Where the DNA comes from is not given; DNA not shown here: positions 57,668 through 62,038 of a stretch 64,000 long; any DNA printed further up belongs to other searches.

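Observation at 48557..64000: Island-borne BREX-like operon with non-canonical composition and order (unknown / Mrr / two small unknowns / PglX / BrxC-like / PglZ)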

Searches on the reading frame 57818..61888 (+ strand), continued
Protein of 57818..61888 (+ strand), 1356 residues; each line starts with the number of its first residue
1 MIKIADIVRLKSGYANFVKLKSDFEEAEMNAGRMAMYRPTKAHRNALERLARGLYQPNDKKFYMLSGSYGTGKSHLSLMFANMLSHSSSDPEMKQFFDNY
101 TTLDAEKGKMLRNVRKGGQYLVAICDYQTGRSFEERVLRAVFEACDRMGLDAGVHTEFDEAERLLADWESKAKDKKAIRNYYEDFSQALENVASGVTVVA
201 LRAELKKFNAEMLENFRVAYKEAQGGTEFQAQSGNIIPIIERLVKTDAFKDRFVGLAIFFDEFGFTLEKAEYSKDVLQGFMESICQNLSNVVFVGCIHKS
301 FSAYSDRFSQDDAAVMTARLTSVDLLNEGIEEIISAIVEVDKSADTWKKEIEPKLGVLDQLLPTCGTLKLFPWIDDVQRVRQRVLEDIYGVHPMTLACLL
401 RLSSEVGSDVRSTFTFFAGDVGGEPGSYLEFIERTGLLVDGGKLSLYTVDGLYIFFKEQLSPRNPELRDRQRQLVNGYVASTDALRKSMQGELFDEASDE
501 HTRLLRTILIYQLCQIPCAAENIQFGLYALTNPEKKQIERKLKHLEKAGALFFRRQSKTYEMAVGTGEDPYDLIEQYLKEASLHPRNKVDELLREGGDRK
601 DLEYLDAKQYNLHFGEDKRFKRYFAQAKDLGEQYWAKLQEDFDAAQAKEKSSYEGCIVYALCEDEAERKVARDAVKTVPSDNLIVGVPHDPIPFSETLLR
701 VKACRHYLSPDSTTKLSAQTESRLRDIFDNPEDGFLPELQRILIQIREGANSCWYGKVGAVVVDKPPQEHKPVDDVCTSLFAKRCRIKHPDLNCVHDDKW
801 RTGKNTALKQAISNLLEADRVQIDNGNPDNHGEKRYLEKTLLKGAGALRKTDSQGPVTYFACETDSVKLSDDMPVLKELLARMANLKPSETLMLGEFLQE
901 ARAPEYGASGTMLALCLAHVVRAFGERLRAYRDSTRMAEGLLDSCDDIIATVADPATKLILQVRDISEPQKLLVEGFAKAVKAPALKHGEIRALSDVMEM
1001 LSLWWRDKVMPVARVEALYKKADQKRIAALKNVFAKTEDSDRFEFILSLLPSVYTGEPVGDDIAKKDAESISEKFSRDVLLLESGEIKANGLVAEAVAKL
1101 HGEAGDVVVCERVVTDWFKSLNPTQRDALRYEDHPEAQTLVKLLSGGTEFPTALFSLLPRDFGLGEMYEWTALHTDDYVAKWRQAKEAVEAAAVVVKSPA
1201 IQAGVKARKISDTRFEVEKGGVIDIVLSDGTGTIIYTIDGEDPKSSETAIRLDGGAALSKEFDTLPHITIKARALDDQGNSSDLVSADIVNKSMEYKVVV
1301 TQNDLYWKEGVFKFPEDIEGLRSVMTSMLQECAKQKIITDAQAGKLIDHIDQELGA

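Call 29: search_protein_families(library=ncbifam, proteins=[L062:8689-9513:+, L062:9485-9982:+, L062:9986-14113:+, L062:14100-17411:+, L062:18089-20440:+, L062:20490-22577:+, L003:14041-16464:+, L001:16474-18456:+], max_evalue=0.001)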
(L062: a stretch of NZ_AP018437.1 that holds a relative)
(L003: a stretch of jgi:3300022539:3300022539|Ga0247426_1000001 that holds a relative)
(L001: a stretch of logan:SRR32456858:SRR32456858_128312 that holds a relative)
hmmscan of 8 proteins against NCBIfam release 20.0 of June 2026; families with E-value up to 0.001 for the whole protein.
L062:8689-9513:+ (275 aa): 0 families

L062:9485-9982:+ (166 aa): 0 families

L062:9986-14113:+ (1376 aa): 0 families

L062:14100-17411:+ (1104 aa): 4 families
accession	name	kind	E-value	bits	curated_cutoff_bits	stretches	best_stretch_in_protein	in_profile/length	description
NF033452.1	BREX_1_MTaseX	exception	2.2e-23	82.1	500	1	460-858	254-614/1210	BREX-1 system adenine-specific DNA-methyltransferase PglX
NF033455.1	BREX_6_MTaseX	exception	1.5e-12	45.9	900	1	512-601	315-400/1319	BREX-6 system adenine-specific DNA-methyltransferase PglX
NF033451.1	BREX_2_MTaseX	equivalog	2e-06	25.8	400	1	519-625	224-319/1185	BREX-2 system adenine-specific DNA-methyltransferase PglX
NF033454.1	BREX_5_MTaseX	exception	1.2e-05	23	900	0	526-600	302-367/1404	BREX-5 system adenine-specific DNA-methyltransferase PglX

L062:18089-20440:+ (784 aa): 5 families
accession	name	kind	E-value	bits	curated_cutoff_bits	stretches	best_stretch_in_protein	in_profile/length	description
NF033449.0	BREX_PglZ_3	exception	1.7e-10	39.9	250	1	335-660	307-640/642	BREX-3 system phosphatase PglZ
NF033445.1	BREX_PglZ_4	exception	2.1e-10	39.8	140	1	539-699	570-716/741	BREX-4 system phosphatase PglZ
NF052313.1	T9SS_RR_PorX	equivalog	6.6e-06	25.2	300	0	368-460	186-280/513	T9SS response regulator signal transducer PorX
NF033446.0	BREX_PglZ_2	exception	8.6e-06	24.3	200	1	403-672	471-733/890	BREX-2 system phosphatase PglZ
NF033444.1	BREX_PglZ_5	exception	0.00034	18.8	250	1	403-659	454-701/704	BREX-5 system phosphatase PglZ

L062:20490-22577:+ (696 aa): 2 families
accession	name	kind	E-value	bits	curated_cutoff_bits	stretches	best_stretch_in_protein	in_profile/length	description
TIGR02688.1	TIGR02688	equivalog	1.6e-132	442.3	329.3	1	11-461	3-448/449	BREX system Lon protease-like protein BrxL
TIGR02653.1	Lon_rel_chp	hypoth_equivalog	1.9e-76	257.9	628.25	1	5-472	4-467/675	protease Lon-related BREX system protein BrxL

L003:14041-16464:+ (807 aa): 4 families
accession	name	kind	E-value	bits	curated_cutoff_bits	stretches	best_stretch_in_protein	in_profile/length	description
NF052313.1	T9SS_RR_PorX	equivalog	2.9e-10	39.5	300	1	506-677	335-510/513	T9SS response regulator signal transducer PorX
NF033445.1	BREX_PglZ_4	exception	6.2e-08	31.7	140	1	529-681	549-682/741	BREX-4 system phosphatase PglZ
NF033449.0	BREX_PglZ_3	exception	2.4e-06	26.2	250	1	378-674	332-638/642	BREX-3 system phosphatase PglZ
NF033446.0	BREX_PglZ_2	exception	2e-05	23.1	200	1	451-675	507-719/890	BREX-2 system phosphatase PglZ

L001:16474-18456:+ (660 aa): 2 families
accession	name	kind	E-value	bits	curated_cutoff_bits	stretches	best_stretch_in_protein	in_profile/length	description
TIGR02688.1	TIGR02688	equivalog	3.2e-132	441.4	329.3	1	10-462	3-449/449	BREX system Lon protease-like protein BrxL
TIGR02653.1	Lon_rel_chp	hypoth_equivalog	6.3e-73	246.2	628.25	1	7-462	7-456/675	protease Lon-related BREX system protein BrxL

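Call 30: search_protein_families(library=padloc, proteins=[L062:8689-9513:+, L062:9485-9982:+, L062:9986-14113:+, L062:14100-17411:+, L062:18089-20440:+, L062:20490-22577:+, L003:14041-16464:+, L001:16474-18456:+], max_evalue=0.001)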
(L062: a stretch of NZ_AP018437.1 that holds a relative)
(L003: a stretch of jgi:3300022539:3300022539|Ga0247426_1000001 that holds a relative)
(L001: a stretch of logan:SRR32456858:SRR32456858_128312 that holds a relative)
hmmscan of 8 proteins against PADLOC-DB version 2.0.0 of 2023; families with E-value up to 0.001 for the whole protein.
L062:8689-9513:+ (275 aa): 8 families
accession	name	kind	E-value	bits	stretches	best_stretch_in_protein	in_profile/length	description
PDLC02766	SspB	-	2.4e-16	57.9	1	36-253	34-280/285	SspB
PDLC02769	SspB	-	1.3e-14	52.3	1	39-239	39-263/282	SspB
PDLC02763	SspB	-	2.7e-13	48.2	1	13-238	16-245/279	SspB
PDLC02764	SspB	-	3.7e-12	44.2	2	37-111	33-113/276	SspB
PDLC02768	SspB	-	9.1e-12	42.9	1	53-258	50-282/295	SspB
PDLC02760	SspB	-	7.2e-08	30.3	1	23-160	23-160/269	SspB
PDLC02762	SspB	-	2.2e-05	22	1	69-111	74-117/293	SspB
PDLC02765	SspB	-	4.4e-05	21.7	0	74-116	77-119/292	SspB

L062:9485-9982:+ (166 aa): 0 families

L062:9986-14113:+ (1376 aa): 9 families
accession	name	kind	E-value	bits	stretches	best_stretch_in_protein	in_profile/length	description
PDLC02781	SspC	-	1.4e-15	54.2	1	242-625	153-509/1104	SspC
PDLC02779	SspC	-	6.7e-13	45.3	1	37-93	19-76/1054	SspC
PDLC02780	SspC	-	2.2e-12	43.8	1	227-482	124-360/1045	SspC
PDLC02770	SspC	-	6.8e-08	29.1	1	242-481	142-363/1047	SspC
PDLC02778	SspC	-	1.5e-07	27.5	0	45-93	23-72/1053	SspC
PDLC04140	mad8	-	2e-05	22.3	1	63-322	26-241/314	mads_8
PDLC02475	BrxC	-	2e-05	20.5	1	21-107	15-98/937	BrxC-PglY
PDLC02490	BrxC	-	2.8e-05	20.4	1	65-432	55-400/1133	BrxC-PglY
PDLC02480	BrxC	-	0.00062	15.1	0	68-433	58-400/1389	BrxC-PglY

L062:14100-17411:+ (1104 aa): 41 families (the best 25 are shown)
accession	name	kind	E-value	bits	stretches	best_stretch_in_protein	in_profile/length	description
PDLC02643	DrmMI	-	4.7e-71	238.1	2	522-815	597-939/1347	DrmMI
PDLC02638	DrmMI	-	8e-54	181.1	2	522-765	595-882/935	DrmMI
PDLC03613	REase_MTase_IIG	-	8.9e-45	150.8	2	521-778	492-769/1250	Type IIG restriction enzyme-methyltransferase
PDLC03628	REase_MTase_IIG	-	1.1e-41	140.9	1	575-1101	570-1094/1100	Type IIG restriction enzyme-methyltransferase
PDLC03622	REase_MTase_IIG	-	1.7e-34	116.4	2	571-637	591-657/1524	Type IIG restriction enzyme-methyltransferase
PDLC02644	DrmMI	-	1.2e-32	110.8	2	523-662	107-264/988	DrmMI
PDLC03618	REase_MTase_IIG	-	8.1e-31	104.2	1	523-663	591-749/1429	Type IIG restriction enzyme-methyltransferase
PDLC03620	REase_MTase_IIG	-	2.3e-30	103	1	332-624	437-726/1378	Type IIG restriction enzyme-methyltransferase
PDLC03609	REase_MTase_IIG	-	6.8e-30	101.6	2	448-623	364-533/1066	Type IIG restriction enzyme-methyltransferase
PDLC02645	DrmMI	-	1.1e-28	97.9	1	563-635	652-725/772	DrmMI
PDLC02639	DrmMI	-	6e-27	92.2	1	521-630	281-393/803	DrmMI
PDLC03629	REase_MTase_IIG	-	1.3e-25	87.5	2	451-637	376-548/1182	Type IIG restriction enzyme-methyltransferase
PDLC02646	DrmMI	-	3.2e-24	83.1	2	571-625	45-99/792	DrmMI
PDLC03612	REase_MTase_IIG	-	6.6e-23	78.8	2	721-869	770-924/1247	Type IIG restriction enzyme-methyltransferase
PDLC03604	REase_MTase_IIG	-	2.7e-20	70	2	735-864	511-650/1011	Type IIG restriction enzyme-methyltransferase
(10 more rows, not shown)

L062:18089-20440:+ (784 aa): 7 families
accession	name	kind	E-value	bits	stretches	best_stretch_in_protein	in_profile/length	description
PDLC02558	PglZ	-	6.9e-09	32.5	1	353-662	347-662/666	PglZ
PDLC02545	PglZ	-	1.9e-07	27.9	1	531-675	517-649/750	PglZ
PDLC02556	PglZ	-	3.4e-05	20.6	1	340-659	310-635/641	PglZ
PDLC02566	PglZ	-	4.2e-05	19.9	1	406-671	442-687/774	PglZ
PDLC02564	PglZ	-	0.00018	18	1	554-721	621-779/855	PglZ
PDLC02565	PglZ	-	0.00037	16.9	0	406-459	484-542/910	PglZ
PDLC02549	PglZ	-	0.00067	15.8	0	642-688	585-630/726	PglZ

L062:20490-22577:+ (696 aa): 5 families
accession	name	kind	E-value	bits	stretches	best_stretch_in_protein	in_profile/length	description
PDLC02508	BrxL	-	2.8e-137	456.9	1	2-695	1-694/698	BrxL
PDLC02505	BrxL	-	3.5e-115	383.7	1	3-465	2-469/482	BrxL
PDLC02507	BrxL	-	4.7e-93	310.6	1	3-464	12-467/482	BrxL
PDLC02506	BrxL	-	2.1e-90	301.9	1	3-477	6-477/680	BrxL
PDLC02509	BrxL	-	3.7e-56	188.8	1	139-463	187-509/535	BrxL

L003:14041-16464:+ (807 aa): 4 families
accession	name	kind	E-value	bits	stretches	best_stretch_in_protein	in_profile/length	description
PDLC02564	PglZ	-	7.9e-07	25.8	1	568-685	619-732/855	PglZ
PDLC02545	PglZ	-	1.1e-06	25.4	1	454-695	436-653/750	PglZ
PDLC02565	PglZ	-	2.3e-06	24.2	1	425-682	486-737/910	PglZ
PDLC02563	PglZ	-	0.00026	17.4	1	573-676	610-710/831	PglZ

L001:16474-18456:+ (660 aa): 5 families
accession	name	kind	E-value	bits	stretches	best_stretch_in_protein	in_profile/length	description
PDLC02508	BrxL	-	1.5e-127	424.8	2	1-470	1-464/698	BrxL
PDLC02505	BrxL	-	2.5e-120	400.6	1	3-465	3-469/482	BrxL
PDLC02507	BrxL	-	8.9e-92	306.4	1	8-465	18-468/482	BrxL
PDLC02506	BrxL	-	7.1e-85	283.6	1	5-464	9-464/680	BrxL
PDLC02509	BrxL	-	1.4e-55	187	2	155-462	201-507/535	BrxL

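Call 37: search_solved_structures(query=A1, max_evalue=0.1)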
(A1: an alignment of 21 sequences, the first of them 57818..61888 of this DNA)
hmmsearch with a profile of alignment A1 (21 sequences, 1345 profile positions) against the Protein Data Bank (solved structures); distinct sequences matched with E-value up to 0.1: 2.
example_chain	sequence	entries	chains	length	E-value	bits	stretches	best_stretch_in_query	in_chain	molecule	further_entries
4r80_A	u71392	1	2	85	0.05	14.1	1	1236-1297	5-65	OR486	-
5kph_A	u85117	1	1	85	0.081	13.4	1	1236-1292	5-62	De novo Beta Sheet Design Protein OR485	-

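Call 38: search_solved_structures(query=L003:14041-16464:+, max_evalue=0.1)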
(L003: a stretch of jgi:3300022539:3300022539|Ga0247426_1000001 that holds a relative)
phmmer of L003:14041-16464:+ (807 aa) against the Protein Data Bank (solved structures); distinct sequences matched with E-value up to 0.1: 1.
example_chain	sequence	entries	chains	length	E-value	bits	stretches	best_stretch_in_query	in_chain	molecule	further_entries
9zn5_B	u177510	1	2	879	0.073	14.4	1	637-682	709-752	PglZ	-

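Call 63: search_protein_families(library=pfam, proteins=[L044:8540-9799:+, L008:7015-8223:+, L008:8240-9274:+, L011:6234-8048:+, L011:8121-9251:+, L023:7703-9454:+, L029:6864-8057:+, L030:6829-9009:+, L005:8435-9892:+, L010:7718-9076:+], max_evalue=0.001)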
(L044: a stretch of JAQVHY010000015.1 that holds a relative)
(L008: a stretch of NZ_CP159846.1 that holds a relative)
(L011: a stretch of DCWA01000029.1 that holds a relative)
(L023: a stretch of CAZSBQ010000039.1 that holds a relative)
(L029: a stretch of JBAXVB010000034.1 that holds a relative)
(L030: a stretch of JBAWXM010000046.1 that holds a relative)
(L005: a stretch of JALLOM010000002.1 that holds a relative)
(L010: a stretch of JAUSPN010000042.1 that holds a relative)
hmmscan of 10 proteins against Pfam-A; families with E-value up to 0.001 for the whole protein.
L044:8540-9799:+ (419 aa): 1 family
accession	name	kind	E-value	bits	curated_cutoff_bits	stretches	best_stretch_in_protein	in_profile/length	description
PF01797.21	Y1_Tnp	-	1.1e-07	32.5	23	0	334-385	65-120/121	Transposase IS200 like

L008:7015-8223:+ (402 aa): 1 family
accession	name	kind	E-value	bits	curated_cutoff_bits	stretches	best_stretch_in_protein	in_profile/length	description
PF00145.23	DNA_methylase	-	2.1e-65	221.7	22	1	7-395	2-324/324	C-5 cytosine-specific DNA methylase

L008:8240-9274:+ (344 aa): 0 families

L011:6234-8048:+ (604 aa): 2 families
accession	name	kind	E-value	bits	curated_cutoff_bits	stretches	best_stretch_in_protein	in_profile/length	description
PF03235.19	GmrSD_N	-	3.6e-37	128.8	33.2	1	17-238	3-199/199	GmrSD restriction endonuclease, N-terminal domain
PF07510.16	GmrSD_C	-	4.9e-27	94.9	23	1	427-587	3-137/138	GmrSD restriction endonucleases, C-terminal domain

L011:8121-9251:+ (376 aa): 6 families
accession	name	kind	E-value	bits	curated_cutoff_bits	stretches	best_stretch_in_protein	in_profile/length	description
PF13304.12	AAA_21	-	8.1e-26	92.2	27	2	211-325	185-304/304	AAA domain, putative AbiEii toxin, Type IV TA system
PF02463.25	SMC_N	-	1.9e-10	41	40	1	7-336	2-212/220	RecF/RecN/SMC N terminal domain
PF13175.12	AAA_15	-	5.9e-08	33.2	32.1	1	7-51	3-46/374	AAA ATPase domain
PF13476.12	AAA_23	-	1e-06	30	27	1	9-127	1-112/201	AAA domain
PF11398.14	DUF2813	-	6.8e-06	26.1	21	0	7-50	3-44/372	Protein of unknown function (DUF2813)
PF00005.33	ABC_tran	-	0.00016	22.7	25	0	25-59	8-42/137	ABC transporter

L023:7703-9454:+ (583 aa): 8 families
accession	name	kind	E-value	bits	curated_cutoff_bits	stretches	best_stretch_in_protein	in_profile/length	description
PF04326.19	SLFN_AlbA_2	-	3.5e-17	63.4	25.3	1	103-217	1-117/118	Schlafen, AlbA_2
PF13749.12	HATPase_c_4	-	1.7e-12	47.6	26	1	387-454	2-70/89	Putative ATP-dependent DNA helicase recG C-terminal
PF13412.12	HTH_24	-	8.3e-09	35.3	21.9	1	525-566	4-45/48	Winged helix-turn-helix DNA-binding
PF08279.18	HTH_11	-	7.8e-07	29.3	25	1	527-567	3-44/55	HTH domain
PF12840.13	HTH_20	-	1.6e-05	25.2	27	1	527-570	7-50/51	Helix-turn-helix domain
PF13404.12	HTH_AsnC-type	-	1.9e-05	24.9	27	1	525-563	4-42/42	AsnC-type helix-turn-helix domain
PF08220.18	HTH_DeoR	-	4.8e-05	23.5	21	1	528-573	4-49/57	DeoR-like helix-turn-helix domain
PF12802.13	MarR_2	-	0.00011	22.7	27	1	528-578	9-60/61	MarR family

L029:6864-8057:+ (397 aa): 2 families
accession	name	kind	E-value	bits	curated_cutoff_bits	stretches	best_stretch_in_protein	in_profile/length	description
PF06250.17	YhcG_C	-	9e-57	191.7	32.5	1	225-379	2-156/157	YhcG PDDEXK nuclease domain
PF17761.7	DUF1016_N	-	1e-37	129.7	32.8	1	25-200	2-137/137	DUF1016 N-terminal domain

L030:6829-9009:+ (726 aa): 4 families
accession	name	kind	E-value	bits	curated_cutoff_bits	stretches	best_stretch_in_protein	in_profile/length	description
PF07693.20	KAP_NTPase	-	1.2e-43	149.9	20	1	24-315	1-287/293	KAP family P-loop domain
PF13401.12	AAA_22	-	1.2e-06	29.3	27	1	45-212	7-108/130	AAA domain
PF01637.24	ATPase_2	-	6.9e-05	23.2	33.2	1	35-209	11-132/225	ATPase domain predominantly from Archaea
PF24883.2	NPHP3_N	-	0.00023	21.8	24.8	0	35-72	12-51/164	Nephrocystin 3, N-terminal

L005:8435-9892:+ (485 aa): 3 families
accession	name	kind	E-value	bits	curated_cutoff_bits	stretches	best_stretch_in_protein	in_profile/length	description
PF13749.12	HATPase_c_4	-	4.3e-22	78.4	26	1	301-388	1-89/89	Putative ATP-dependent DNA helicase recG C-terminal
PF04326.19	SLFN_AlbA_2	-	2.1e-17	64.2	25.3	1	15-121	1-114/118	Schlafen, AlbA_2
PF21247.3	Fic-like_C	-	7.3e-17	61.5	27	1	412-473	1-64/64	Filamentation induced by cAMP protein Fic-like, C-terminal domain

L010:7718-9076:+ (452 aa): 3 families
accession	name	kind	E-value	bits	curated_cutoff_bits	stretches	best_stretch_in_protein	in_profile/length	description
PF13749.12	HATPase_c_4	-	1.7e-20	73.2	26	1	288-359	3-75/89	Putative ATP-dependent DNA helicase recG C-terminal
PF04326.19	SLFN_AlbA_2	-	7.9e-17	62.3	25.3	1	19-129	1-117/118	Schlafen, AlbA_2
PF12840.13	HTH_20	-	0.00082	19.7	27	0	404-434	14-44/51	Helix-turn-helix domain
